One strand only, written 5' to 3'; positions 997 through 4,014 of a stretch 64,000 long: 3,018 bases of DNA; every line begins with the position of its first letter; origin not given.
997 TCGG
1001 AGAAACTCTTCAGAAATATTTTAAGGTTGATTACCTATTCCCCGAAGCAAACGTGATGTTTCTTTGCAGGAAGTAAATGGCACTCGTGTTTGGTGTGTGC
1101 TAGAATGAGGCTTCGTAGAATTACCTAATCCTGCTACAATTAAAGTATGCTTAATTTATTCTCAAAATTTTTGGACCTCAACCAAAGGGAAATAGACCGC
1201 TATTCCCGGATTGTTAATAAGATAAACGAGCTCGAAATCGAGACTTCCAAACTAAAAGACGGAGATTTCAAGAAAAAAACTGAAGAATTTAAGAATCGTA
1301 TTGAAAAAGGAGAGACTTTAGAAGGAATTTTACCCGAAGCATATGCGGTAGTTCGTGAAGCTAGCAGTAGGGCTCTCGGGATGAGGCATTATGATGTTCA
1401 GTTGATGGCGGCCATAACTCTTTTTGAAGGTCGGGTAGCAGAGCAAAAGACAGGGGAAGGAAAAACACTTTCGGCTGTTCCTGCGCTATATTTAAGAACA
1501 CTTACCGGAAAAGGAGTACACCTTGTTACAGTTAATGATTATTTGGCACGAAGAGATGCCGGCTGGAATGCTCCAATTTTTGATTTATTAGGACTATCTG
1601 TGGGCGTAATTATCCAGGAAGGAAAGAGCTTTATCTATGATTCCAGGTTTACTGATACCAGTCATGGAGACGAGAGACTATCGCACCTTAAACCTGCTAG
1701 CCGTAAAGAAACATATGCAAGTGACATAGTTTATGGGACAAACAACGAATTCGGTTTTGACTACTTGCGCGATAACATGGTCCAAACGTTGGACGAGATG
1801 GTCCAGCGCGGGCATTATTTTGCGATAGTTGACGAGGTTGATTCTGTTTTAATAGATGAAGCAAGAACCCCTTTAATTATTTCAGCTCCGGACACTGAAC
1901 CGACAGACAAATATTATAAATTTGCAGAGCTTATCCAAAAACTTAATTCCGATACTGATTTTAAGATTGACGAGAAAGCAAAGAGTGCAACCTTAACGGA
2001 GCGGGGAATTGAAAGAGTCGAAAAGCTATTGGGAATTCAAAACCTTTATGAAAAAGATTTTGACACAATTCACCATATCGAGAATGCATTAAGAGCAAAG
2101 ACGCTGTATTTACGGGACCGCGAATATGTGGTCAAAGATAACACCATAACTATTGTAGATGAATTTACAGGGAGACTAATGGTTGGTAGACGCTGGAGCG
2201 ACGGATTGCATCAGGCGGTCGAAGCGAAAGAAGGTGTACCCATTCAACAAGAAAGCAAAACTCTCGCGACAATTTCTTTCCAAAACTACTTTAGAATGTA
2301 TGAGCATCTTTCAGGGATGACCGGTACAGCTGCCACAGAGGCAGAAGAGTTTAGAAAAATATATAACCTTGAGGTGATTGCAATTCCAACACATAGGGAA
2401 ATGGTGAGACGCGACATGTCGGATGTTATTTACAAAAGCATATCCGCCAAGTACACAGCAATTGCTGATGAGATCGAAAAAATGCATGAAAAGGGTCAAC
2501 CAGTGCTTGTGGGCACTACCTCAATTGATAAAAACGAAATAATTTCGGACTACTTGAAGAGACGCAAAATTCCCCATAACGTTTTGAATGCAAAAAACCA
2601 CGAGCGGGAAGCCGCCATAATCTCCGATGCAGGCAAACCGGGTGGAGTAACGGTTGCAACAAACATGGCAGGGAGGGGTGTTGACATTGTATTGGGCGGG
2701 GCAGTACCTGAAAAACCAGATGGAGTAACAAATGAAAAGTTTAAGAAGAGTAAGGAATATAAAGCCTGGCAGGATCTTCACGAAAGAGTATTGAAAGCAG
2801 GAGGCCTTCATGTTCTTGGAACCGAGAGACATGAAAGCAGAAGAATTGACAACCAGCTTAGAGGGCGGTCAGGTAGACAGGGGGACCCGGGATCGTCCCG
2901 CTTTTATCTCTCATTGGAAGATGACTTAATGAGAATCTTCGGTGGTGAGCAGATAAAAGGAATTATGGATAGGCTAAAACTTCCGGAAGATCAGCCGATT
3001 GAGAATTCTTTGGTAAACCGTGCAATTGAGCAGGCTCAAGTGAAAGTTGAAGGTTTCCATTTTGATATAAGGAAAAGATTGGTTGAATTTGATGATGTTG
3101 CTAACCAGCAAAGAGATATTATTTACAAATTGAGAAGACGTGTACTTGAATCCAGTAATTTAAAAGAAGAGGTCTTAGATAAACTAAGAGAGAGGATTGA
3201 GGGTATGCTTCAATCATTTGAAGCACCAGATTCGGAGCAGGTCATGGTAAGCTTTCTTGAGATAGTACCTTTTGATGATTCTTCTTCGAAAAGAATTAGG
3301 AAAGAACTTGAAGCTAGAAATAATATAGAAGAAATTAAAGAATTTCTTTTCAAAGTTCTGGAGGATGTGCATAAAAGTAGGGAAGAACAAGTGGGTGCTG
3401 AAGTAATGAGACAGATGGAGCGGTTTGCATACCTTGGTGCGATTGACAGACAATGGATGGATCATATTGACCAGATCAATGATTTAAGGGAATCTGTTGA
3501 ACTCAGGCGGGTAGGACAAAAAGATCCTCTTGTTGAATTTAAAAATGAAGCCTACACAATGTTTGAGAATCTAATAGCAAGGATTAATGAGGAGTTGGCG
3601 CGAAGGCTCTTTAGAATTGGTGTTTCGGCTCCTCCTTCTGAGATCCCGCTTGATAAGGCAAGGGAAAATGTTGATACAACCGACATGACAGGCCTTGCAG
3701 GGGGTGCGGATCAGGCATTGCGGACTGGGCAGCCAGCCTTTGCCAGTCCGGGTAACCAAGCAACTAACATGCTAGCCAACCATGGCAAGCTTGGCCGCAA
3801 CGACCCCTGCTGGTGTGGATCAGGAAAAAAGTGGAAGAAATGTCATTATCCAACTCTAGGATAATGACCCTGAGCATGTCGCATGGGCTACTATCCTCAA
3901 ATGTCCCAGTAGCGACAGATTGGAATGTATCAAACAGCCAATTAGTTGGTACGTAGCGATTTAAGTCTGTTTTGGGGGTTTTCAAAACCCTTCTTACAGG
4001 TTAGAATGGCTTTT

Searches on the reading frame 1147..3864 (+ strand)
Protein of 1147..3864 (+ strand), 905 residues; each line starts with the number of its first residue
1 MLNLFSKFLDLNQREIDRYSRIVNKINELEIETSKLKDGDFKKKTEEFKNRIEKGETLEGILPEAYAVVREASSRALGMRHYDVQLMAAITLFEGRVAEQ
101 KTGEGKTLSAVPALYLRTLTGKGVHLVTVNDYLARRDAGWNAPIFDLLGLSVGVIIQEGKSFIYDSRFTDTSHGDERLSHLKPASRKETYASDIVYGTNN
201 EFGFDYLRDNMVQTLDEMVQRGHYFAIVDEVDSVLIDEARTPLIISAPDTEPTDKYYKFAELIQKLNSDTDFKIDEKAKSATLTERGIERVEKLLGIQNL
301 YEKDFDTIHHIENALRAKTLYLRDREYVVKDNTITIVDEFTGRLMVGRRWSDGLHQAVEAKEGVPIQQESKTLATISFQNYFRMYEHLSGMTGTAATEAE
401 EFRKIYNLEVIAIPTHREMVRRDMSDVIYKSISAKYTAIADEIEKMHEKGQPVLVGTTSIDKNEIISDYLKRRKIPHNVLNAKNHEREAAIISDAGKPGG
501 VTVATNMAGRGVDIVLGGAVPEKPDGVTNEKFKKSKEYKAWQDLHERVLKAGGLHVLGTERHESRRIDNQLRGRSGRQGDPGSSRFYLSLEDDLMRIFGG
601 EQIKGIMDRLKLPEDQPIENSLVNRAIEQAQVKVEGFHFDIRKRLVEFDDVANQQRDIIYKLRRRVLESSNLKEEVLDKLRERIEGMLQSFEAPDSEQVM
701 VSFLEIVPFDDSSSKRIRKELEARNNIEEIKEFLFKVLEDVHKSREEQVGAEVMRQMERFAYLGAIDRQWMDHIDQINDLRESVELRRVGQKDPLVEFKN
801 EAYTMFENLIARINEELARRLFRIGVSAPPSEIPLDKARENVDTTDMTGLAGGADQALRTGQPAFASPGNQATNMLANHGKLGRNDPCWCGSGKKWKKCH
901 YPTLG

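Call 10: search_protein_families(library=pfam, proteins=[window:1147-3864:+], max_evalue=0.001)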
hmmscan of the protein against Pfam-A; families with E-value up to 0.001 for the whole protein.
window:1147-3864:+ (905 aa): 5 families
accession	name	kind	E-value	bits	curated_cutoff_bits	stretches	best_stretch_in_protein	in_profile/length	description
PF07517.20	SecA_DEAD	-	2.1e-118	395.3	24.6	1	8-403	4-290/290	SecA DEAD-like domain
PF21090.3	P-loop_SecA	-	1.5e-87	292.9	27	1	419-615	2-205/205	SecA P-loop domain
PF07516.18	SecA_SW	-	6e-55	186.9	26.7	1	617-824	1-199/200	SecA Wing and Scaffold domain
PF01043.26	SecA_PP_bind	-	3.9e-41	140.5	23.5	1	253-359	3-110/110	SecA preprotein cross-linking domain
PF02810.21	SEC-C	-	1.3e-09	38.2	20.4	1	884-902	1-19/19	SEC-C motif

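Call 11: find_encoding_contigs(protein=window:1147-3864:+, flank=10000, max_places=4)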
Protein window:1147-3864:+ (905 aa): no gene with exactly this product is on record in the collection.
